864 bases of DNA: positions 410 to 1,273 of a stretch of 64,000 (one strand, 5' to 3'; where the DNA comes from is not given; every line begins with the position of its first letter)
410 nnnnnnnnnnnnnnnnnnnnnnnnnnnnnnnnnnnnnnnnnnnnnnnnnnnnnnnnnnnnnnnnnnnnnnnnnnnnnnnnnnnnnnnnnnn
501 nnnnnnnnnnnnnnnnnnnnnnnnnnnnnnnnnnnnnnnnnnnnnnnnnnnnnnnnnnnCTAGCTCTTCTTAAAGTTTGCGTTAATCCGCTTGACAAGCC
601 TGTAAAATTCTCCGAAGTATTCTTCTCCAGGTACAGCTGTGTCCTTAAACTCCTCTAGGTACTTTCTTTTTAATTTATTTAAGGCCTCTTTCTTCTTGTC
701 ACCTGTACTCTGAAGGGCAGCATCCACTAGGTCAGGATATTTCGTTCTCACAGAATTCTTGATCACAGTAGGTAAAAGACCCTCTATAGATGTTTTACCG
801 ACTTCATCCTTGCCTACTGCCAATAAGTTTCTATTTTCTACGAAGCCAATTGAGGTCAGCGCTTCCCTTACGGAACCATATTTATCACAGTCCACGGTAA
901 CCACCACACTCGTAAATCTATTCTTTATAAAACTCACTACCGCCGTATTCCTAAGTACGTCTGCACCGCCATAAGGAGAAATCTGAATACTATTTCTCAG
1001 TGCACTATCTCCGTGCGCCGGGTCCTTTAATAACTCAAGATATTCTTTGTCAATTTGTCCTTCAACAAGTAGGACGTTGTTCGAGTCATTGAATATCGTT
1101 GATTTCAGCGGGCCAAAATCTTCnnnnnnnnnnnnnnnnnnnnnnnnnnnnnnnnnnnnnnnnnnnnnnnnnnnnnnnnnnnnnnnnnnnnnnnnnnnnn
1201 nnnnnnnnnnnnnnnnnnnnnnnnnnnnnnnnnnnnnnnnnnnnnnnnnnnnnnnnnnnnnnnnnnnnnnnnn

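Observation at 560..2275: Standalone OLD-family ATPase-Toprim nuclease flanked by non-coding DNA next to the toxin locus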

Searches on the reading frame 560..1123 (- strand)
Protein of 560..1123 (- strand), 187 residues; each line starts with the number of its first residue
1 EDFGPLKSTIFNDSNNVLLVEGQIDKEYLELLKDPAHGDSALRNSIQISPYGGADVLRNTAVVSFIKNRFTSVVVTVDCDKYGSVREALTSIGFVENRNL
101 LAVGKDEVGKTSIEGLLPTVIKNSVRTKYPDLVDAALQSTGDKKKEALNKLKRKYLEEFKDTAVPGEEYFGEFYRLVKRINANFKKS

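Call 76: predict_structure(alignment_id=A3)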
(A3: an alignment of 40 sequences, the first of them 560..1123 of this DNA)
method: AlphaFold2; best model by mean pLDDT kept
length: 187 residues; sequences in the alignment: 40
mean_pLDDT: 94.8   pTM: 0.89
mean pLDDT of the five models: 94.8, 94.8, 94.5, 93.8, 93.2
residues with pLDDT >= 90: 169; 70-90: 17; 50-70: 1; < 50: 0
segments of 3 or more residues with pLDDT < 50: none
pLDDT, mean of each block of 10 residues (from residue 1): 79 91 98 98 97 93 94 97 97 97 95 97 98 95 94 98 98 98 85
secondary structure, 60 per line:
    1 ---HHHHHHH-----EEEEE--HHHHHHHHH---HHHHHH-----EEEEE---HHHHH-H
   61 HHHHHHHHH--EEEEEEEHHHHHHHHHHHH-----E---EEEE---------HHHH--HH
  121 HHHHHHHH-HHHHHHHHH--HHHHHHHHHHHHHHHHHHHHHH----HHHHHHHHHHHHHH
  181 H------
elements in order: H4-10 E16-20 H23-31 H35-40 E46-50 H54-58 H60-69 E72-78 H79-90 E100-103 H113-116 H119-128 H130-138 H141-162 H167-181

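Call 78: fold_search(model_id=the predicted structure, library=pdb)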
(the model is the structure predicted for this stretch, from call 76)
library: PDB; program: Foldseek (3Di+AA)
matches with E <= 10: 818; with E <= 0.001: 0
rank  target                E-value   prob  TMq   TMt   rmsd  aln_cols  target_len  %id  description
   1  6njw                  5.3e-03  1.00  0.48  0.44   7.9       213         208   13  C-terminal region of the Xanthomonas campestris pv. campestris OLD protein phased with platinum (released 2019-08-07)
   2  6njx                  7.0e-03  0.99  0.49  0.46   6.7       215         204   16  C-terminal region of the Xanthomonas campestris pv. campestris OLD protein phased with mercury (released 2019-08-07)
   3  6njv                  9.4e-03  0.98  0.44  0.41   7.1       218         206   13  C-terminal region of the Xanthomonas campestris pv. campestris OLD protein phased with iodine (released 2019-08-07)
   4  6p74                  2.3e-02  0.97  0.45  0.19   5.7       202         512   15  OLD nuclease from Thermus Scotoductus (released 2020-01-29)
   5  6nk8_A                2.4e-02  0.97  0.47  0.45   7.3       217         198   12  C-terminal region of the Burkholderia pseudomallei OLD protein (released 2019-08-07)
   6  6nk8_B                8.2e-02  0.77  0.42  0.39   8.1       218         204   12  C-terminal region of the Burkholderia pseudomallei OLD protein (released 2019-08-07)
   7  1u90_B                1.1e-01  0.33  0.32  0.35  10.7       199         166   12  Crystal structures of Ral-GppNHp and Ral-GDP reveal two novel binding sites that are also present in Ras and Rap (released 2004-11-23)
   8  2p5s_A                1.2e-01  0.33  0.30  0.34  12.6       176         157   11  RAB domain of human RASEF in complex with GDP (released 2007-03-27)
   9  2p5s_B                1.3e-01  0.33  0.31  0.34  14.2       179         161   10  RAB domain of human RASEF in complex with GDP (released 2007-03-27)
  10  1kz1_E                1.6e-01  0.25  0.28  0.33  13.2       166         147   12  Mutant enzyme W27G Lumazine Synthase from S.pombe (released 2002-07-24)
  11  6cri_H                2.2e-01  0.21  0.30  0.33  14.0       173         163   15  Structure of the cargo bound AP-1:Arf1:tetherin-Nef stable closed trimer (released 2018-08-01)
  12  3f1c_B                2.2e-01  0.21  0.22  0.19  14.9       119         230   13  CRYSTAL STRUCTURE OF 2-C-methyl-D-erythritol 4-phosphate cytidylyltransferase from Listeria monocytogenes (released 2008-11-18)
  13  1c2y_A                2.4e-01  0.18  0.26  0.30  14.8       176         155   12  CRYSTAL STRUCTURES OF A PENTAMERIC FUNGAL AND AN ICOSAHEDRAL PLANT LUMAZINE SYNTHASE REVEALS THE STRUCTURAL BASIS FOR  (released 2000-07-30)
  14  3mk3_1                2.5e-01  0.47  0.26  0.30   6.0        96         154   14  Crystal structure of Lumazine synthase from Salmonella typhimurium LT2 (released 2011-02-02)
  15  6yt0_B                2.5e-01  0.25  0.28  0.06  12.2       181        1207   16  Magnesium chelatase H subunit (ChlH) E660D variant from Synechocystis sp.PCC6803 (released 2020-12-09)
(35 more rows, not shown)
